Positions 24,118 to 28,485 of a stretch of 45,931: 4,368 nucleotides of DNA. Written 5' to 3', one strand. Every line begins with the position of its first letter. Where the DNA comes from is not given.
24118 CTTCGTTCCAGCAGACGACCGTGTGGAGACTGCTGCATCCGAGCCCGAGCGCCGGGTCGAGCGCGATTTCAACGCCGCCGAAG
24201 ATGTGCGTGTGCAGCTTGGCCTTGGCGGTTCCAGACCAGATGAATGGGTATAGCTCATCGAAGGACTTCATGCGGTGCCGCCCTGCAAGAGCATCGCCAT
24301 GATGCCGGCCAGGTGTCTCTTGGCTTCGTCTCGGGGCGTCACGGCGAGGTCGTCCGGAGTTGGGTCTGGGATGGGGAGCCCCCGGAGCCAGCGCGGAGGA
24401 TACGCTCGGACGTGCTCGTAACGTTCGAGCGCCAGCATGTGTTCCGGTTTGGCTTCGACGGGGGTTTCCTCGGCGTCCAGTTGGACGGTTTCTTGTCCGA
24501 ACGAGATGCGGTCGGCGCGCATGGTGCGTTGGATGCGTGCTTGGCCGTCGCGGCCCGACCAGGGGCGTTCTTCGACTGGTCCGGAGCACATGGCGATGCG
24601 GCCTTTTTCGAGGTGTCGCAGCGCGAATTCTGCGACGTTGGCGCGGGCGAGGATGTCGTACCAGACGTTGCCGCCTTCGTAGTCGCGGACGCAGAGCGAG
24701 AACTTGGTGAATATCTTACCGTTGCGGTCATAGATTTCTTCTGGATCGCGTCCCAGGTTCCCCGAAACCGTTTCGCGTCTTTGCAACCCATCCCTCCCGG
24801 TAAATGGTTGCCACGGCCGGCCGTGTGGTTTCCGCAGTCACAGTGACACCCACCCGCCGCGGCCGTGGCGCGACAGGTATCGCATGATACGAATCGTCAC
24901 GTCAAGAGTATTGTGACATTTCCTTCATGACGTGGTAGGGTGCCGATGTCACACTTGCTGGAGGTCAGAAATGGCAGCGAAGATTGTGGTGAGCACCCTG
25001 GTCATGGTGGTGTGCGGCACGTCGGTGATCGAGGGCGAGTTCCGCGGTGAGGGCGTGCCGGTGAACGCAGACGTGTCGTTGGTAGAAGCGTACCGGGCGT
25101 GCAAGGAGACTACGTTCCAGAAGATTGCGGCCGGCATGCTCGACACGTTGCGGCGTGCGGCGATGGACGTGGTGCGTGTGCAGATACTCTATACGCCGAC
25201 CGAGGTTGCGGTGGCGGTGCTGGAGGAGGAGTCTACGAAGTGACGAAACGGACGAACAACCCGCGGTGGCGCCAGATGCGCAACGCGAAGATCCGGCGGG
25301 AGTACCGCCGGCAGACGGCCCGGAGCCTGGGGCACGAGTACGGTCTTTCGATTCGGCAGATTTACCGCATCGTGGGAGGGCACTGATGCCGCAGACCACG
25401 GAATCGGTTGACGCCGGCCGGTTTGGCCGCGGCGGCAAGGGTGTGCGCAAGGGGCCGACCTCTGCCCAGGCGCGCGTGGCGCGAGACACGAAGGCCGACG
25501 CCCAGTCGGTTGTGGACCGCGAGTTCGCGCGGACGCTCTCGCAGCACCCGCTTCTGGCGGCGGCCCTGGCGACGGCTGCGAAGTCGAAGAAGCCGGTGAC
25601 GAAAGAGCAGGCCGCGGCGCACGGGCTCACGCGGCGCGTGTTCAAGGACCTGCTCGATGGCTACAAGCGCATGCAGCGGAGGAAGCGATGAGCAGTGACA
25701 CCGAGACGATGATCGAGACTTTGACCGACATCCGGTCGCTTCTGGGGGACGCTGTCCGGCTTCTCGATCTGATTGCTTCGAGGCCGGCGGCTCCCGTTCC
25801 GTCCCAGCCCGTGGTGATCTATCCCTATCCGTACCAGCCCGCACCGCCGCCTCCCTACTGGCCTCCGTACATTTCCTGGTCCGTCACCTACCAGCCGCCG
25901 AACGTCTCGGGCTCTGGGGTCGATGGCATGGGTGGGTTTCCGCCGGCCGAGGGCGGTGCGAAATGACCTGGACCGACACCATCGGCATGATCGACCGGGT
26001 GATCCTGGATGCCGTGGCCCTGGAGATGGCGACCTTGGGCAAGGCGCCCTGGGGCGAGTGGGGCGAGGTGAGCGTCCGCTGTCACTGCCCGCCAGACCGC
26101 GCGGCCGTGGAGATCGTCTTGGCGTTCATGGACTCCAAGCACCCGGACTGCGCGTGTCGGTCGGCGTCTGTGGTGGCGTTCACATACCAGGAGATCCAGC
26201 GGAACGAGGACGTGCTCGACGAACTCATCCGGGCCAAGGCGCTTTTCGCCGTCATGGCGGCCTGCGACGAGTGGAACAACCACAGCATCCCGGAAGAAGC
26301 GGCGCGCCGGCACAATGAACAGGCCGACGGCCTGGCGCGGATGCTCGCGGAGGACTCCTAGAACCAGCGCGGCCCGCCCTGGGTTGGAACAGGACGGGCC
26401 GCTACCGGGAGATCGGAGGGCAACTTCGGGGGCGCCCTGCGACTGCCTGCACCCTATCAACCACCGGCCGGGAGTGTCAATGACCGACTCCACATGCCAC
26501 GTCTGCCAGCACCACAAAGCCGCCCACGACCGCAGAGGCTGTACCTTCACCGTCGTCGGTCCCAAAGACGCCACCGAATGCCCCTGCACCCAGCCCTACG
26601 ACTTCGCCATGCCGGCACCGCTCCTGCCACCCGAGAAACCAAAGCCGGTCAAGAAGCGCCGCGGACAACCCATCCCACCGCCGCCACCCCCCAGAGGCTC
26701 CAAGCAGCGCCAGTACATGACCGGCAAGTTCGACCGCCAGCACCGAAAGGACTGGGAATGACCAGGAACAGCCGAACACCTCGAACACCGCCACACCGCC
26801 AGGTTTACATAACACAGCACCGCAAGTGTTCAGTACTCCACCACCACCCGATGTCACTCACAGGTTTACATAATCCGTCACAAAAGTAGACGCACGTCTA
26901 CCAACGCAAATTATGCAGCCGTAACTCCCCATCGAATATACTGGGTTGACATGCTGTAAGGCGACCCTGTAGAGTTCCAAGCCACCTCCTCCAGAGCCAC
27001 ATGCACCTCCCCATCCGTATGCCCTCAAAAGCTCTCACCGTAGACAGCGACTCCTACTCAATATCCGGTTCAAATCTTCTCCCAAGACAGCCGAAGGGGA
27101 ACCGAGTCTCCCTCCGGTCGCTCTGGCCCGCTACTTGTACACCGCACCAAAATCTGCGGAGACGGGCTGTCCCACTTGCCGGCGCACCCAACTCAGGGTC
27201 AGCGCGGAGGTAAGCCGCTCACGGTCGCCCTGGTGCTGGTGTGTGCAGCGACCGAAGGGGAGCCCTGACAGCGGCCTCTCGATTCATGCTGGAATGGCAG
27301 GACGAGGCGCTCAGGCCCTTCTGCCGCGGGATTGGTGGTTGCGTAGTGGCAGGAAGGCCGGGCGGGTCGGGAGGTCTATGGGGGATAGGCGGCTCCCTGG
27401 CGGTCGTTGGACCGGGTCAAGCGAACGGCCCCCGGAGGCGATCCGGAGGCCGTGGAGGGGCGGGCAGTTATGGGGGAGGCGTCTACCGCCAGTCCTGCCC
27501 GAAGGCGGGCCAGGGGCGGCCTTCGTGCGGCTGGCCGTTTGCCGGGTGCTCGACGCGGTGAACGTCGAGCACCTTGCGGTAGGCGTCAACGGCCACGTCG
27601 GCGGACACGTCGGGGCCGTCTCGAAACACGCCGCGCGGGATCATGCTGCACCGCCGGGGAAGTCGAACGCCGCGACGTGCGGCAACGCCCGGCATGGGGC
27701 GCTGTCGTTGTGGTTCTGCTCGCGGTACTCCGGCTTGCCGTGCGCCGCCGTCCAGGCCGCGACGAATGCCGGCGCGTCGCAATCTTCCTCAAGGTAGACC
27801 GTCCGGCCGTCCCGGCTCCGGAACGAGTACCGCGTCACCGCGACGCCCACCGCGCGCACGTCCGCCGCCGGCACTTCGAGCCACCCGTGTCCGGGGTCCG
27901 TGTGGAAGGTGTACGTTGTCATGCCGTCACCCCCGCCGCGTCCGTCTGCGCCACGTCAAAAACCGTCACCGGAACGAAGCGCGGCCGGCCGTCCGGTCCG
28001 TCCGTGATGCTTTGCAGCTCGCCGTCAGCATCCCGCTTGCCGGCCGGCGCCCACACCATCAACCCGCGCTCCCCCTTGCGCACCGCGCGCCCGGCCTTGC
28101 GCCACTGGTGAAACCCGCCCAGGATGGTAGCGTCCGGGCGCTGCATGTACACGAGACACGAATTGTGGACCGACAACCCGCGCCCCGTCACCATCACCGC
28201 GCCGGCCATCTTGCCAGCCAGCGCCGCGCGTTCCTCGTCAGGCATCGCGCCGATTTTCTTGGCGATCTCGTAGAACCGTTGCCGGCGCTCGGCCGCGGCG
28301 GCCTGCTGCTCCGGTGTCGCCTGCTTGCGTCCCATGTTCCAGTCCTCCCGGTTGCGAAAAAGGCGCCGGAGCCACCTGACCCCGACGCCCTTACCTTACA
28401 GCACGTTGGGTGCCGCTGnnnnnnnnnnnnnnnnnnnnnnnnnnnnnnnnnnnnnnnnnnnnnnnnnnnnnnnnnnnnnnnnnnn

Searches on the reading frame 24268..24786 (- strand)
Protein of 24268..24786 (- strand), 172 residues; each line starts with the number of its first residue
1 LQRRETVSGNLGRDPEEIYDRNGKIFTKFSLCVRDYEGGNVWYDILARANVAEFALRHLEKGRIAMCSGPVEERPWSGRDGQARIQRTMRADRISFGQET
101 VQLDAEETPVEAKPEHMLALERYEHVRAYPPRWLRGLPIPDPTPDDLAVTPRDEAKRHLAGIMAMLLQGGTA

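Call 108: search_protein_families(library=pfam, proteins=[window:24268-24786:-], max_evalue=0.001)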
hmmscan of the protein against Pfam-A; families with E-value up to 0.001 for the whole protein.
window:24268-24786:- (172 aa): 1 family
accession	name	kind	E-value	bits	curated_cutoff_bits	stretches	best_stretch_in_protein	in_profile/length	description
PF00436.31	SSB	-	2.5e-08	34.3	26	1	6-96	5-103/104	Single-strand binding protein family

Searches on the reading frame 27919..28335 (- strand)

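Call 108: search_protein_families(library=pfam, proteins=[window:27919-28335:-], max_evalue=0.001)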
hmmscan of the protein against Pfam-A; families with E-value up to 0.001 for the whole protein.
window:27919-28335:- (138 aa): 1 family
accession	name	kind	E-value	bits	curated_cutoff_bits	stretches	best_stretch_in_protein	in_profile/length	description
PF08401.16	ArdcN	-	4.3e-07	30.6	22.6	1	44-103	34-99/123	N-terminal domain of anti-restriction factor ArdC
